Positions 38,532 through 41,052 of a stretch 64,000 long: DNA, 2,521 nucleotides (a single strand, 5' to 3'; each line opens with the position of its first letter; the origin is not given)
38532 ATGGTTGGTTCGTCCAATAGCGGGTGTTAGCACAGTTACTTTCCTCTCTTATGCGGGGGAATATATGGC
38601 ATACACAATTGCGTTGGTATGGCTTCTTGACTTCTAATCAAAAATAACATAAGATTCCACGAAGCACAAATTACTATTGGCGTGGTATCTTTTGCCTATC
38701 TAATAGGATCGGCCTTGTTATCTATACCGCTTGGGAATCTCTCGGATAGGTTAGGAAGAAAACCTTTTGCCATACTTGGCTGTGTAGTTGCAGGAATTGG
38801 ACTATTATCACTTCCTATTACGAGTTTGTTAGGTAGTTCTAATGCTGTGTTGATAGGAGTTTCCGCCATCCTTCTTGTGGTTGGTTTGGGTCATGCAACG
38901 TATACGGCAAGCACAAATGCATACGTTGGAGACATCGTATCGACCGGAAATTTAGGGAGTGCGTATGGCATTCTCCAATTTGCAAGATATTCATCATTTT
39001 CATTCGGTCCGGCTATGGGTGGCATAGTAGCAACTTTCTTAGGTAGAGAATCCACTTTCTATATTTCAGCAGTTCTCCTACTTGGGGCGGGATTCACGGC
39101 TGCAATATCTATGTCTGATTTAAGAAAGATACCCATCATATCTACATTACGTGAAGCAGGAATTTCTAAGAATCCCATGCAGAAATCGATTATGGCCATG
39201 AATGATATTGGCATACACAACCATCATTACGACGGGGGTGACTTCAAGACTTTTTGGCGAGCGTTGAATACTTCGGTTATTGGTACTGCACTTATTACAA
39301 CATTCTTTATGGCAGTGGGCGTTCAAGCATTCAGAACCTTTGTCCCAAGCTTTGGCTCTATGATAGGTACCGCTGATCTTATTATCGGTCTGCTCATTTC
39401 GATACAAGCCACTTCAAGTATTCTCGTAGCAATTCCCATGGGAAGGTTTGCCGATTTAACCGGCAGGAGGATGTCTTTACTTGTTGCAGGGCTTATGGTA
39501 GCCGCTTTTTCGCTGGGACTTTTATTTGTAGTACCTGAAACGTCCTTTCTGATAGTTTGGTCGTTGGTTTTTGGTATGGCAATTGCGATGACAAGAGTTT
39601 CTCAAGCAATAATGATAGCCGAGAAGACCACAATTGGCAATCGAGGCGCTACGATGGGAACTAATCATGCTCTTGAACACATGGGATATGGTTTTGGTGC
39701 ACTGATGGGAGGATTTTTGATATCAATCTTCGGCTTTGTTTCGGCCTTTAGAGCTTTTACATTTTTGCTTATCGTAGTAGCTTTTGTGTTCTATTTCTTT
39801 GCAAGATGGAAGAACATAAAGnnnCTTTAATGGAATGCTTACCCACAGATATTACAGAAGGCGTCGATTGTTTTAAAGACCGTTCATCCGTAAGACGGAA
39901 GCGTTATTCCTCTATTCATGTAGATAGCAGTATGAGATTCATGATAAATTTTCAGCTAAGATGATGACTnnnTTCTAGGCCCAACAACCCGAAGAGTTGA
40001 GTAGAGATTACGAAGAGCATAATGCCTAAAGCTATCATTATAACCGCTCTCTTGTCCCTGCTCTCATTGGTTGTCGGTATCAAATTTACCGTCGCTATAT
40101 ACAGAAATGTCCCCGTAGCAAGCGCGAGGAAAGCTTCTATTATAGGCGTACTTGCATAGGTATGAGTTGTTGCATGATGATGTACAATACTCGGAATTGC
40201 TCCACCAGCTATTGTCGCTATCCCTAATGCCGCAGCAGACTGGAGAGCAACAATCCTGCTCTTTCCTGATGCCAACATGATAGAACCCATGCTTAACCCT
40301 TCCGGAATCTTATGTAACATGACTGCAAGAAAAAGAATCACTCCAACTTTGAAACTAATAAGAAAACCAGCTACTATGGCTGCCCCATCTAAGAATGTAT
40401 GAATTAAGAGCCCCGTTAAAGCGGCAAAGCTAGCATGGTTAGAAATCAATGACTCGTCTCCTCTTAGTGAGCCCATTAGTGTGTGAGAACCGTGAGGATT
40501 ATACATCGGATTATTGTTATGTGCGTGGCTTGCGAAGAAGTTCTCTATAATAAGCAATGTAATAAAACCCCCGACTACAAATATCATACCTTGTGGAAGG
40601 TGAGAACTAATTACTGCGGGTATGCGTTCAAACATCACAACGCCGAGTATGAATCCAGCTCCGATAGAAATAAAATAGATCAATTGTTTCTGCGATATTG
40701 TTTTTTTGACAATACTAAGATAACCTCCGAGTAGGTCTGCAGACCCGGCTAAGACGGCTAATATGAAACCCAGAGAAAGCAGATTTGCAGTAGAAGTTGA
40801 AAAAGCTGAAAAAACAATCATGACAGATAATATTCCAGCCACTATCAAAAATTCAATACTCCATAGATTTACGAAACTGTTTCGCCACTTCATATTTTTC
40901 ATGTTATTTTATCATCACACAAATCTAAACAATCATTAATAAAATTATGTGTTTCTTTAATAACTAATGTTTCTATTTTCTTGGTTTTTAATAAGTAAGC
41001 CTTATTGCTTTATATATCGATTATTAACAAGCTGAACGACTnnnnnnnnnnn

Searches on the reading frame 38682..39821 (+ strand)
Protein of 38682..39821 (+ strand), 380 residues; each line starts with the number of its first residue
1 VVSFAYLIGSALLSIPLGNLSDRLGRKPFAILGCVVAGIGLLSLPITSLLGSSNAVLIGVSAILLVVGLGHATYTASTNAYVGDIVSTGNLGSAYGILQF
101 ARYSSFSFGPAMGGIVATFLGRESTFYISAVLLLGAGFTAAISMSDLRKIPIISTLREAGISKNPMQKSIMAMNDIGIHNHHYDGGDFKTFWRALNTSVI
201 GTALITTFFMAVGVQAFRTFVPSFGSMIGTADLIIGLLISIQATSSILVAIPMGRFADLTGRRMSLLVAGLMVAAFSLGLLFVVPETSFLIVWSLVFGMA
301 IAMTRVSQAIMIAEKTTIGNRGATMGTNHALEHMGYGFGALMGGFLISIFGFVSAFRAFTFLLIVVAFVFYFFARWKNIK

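Call 53: search_protein_families(library=pfam, proteins=[window:38682-39821:+], max_evalue=0.0001)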
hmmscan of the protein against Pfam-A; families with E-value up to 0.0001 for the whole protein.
window:38682-39821:+ (380 aa): 3 families
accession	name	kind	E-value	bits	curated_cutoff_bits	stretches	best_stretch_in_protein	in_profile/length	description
PF07690.21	MFS_1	-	4.7e-35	121.6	33.4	2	2-225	37-229/347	Major Facilitator Superfamily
PF05977.19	MFS_3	-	5.2e-08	32.2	27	1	11-131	59-177/524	Transmembrane secretion effector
PF12832.13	MFS_1_like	-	1.6e-06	27.9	25.2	1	18-358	55-373/373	MFS_1 like family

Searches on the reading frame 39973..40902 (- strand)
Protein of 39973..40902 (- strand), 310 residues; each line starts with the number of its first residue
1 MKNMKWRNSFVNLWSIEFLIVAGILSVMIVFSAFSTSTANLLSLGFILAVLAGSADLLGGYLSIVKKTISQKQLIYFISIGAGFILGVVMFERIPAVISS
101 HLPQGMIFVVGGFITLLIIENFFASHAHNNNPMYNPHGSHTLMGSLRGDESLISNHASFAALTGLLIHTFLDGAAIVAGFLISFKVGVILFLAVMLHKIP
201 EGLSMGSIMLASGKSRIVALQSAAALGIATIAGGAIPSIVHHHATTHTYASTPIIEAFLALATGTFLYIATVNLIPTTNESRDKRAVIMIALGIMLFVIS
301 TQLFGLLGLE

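Call 53: search_protein_families(library=pfam, proteins=[window:39973-40902:-], max_evalue=0.0001)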
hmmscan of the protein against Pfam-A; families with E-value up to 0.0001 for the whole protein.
window:39973-40902:- (310 aa): 1 family
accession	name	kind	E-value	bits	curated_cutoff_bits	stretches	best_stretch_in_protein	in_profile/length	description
PF02535.28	Zip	-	9.8e-24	84.6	35.1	1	155-299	175-321/323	ZIP Zinc transporter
